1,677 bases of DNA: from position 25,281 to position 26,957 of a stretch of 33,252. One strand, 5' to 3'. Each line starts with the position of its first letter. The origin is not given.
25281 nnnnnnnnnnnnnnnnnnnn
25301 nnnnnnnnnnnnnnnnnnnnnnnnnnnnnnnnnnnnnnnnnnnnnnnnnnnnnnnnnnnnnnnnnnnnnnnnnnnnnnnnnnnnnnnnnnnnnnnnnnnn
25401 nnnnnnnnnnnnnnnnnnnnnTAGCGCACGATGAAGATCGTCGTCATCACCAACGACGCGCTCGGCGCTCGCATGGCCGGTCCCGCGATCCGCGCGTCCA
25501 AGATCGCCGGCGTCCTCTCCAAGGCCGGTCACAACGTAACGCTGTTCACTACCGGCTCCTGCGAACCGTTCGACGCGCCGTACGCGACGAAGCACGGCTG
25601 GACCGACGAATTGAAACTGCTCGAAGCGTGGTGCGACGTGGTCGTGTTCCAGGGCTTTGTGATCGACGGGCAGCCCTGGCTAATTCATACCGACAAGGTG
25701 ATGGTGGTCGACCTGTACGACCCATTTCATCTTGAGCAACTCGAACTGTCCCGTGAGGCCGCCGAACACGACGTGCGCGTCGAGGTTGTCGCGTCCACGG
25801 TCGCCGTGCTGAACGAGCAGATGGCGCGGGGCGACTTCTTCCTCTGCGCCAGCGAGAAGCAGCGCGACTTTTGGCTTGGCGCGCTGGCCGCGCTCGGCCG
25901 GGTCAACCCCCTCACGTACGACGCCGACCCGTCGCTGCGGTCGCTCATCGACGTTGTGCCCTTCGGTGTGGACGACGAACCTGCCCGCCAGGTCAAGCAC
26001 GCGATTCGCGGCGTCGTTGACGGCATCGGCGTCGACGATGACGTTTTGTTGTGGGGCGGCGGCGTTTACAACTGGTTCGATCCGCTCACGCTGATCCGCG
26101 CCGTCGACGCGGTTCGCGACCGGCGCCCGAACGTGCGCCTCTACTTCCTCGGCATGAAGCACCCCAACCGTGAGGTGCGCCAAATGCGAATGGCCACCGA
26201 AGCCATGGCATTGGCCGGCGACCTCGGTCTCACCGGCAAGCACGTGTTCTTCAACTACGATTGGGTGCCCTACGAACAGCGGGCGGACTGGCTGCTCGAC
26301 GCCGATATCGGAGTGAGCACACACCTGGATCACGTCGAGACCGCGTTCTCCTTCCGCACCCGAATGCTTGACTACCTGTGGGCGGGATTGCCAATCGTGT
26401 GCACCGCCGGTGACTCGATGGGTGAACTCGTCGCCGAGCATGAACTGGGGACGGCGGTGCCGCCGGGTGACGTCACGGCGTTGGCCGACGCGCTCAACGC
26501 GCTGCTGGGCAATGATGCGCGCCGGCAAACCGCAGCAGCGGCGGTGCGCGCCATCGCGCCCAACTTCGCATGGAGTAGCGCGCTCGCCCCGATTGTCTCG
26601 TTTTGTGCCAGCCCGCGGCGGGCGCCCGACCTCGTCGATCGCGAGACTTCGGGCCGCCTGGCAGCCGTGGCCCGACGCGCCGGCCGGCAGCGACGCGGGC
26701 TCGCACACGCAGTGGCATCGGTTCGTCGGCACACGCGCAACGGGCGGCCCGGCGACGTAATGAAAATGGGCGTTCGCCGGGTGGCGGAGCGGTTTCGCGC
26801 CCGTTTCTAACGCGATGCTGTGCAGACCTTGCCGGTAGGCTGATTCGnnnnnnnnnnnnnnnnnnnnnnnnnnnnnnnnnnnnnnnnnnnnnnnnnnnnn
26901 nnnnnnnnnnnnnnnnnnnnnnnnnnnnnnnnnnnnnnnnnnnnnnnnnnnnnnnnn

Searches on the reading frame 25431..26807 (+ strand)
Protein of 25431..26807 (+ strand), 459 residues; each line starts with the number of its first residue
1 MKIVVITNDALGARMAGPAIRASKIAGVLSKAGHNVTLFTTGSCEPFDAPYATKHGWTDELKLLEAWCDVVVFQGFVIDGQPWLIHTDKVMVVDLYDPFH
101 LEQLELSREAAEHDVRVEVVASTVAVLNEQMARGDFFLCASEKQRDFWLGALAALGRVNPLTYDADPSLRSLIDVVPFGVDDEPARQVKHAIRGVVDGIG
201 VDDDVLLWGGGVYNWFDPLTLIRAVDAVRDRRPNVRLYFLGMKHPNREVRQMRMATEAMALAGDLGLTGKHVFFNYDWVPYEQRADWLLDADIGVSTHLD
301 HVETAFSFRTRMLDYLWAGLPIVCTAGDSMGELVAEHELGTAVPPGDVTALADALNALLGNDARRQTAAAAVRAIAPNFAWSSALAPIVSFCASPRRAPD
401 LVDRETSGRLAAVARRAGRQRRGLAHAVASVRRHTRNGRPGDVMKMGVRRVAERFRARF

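Call 5: search_protein_families(library=pfam, proteins=[window:25431-26807:+], max_evalue=0.01)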
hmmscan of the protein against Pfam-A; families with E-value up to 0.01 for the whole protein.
window:25431-26807:+ (459 aa): 3 families
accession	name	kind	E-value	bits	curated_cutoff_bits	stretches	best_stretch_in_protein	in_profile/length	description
PF13692.12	Glyco_trans_1_4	-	5.5e-14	53.1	27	1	210-361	8-142/142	Glycosyl transferases group 1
PF00534.26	Glycos_transf_1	-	1.2e-08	35.1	26.4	1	220-368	32-165/172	Glycosyl transferases group 1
PF13524.12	Glyco_trans_1_2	-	8.6e-05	23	25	1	273-374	29-127/144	Glycosyl transferase-like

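Call 14: search_protein_families(library=ncbifam, proteins=[window:25431-26807:+], max_evalue=0.001)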
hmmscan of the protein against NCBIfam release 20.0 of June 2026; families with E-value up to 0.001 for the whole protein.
window:25431-26807:+ (459 aa): 6 families
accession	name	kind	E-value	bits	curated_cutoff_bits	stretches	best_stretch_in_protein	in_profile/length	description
TIGR03449.1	mycothiol_MshA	equivalog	1.1e-09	37.7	462.5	1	163-386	183-394/406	D-inositol-3-phosphate glycosyltransferase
NF041876.1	EPS_EpsE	equivalog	1.6e-06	27.6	400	1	316-378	316-379/389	exopolysaccharide biosynthesis GT4 family glycosyltransferase EpsE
TIGR03088.1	stp2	hypoth_equivalog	5.1e-06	25.8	409.05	1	312-382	289-360/374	TIGR03088 family PEP-CTERM/XrtA system glycosyltransferase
TIGR04047.1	MSMEG_0565_glyc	hypoth_equivalog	5.4e-06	25.7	259.85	0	312-384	293-363/373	MSMEG_0565 family glycosyltransferase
NF053787.1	GlcN_PG_synth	equivalog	1.2e-05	24.3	480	1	301-388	267-352/361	N-acetylglucosaminyl phosphatidylglycerol synthase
TIGR04063.1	stp3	hypoth_equivalog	0.00024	20.1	442.05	1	173-382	182-382/397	TIGR04063 family PEP-CTERM/XrtA system glycosyltransferase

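Call 18: search_solved_structures(query=window:25431-26807:+, max_evalue=1, show_alignments=1)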
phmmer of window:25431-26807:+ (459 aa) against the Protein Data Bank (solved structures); distinct sequences matched with E-value up to 1: 5.
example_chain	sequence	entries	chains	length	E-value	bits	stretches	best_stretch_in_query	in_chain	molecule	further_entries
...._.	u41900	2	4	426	0.01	18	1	163-406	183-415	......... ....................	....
3c48_A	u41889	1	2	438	0.017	17.2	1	163-406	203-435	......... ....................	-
6kih_A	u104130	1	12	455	0.035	16.2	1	312-382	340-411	Tll1590 protein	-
4n9w_A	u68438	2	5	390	0.066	15.3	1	279-389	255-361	GDP-mannose-dependent alpha-(1-2)-phosphatidylinositol mannosyltransferase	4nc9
2gej_A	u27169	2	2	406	0.072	15.2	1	279-389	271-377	PHOSPHATIDYLINOSITOL MANNOSYLTRANSFERASE (PimA)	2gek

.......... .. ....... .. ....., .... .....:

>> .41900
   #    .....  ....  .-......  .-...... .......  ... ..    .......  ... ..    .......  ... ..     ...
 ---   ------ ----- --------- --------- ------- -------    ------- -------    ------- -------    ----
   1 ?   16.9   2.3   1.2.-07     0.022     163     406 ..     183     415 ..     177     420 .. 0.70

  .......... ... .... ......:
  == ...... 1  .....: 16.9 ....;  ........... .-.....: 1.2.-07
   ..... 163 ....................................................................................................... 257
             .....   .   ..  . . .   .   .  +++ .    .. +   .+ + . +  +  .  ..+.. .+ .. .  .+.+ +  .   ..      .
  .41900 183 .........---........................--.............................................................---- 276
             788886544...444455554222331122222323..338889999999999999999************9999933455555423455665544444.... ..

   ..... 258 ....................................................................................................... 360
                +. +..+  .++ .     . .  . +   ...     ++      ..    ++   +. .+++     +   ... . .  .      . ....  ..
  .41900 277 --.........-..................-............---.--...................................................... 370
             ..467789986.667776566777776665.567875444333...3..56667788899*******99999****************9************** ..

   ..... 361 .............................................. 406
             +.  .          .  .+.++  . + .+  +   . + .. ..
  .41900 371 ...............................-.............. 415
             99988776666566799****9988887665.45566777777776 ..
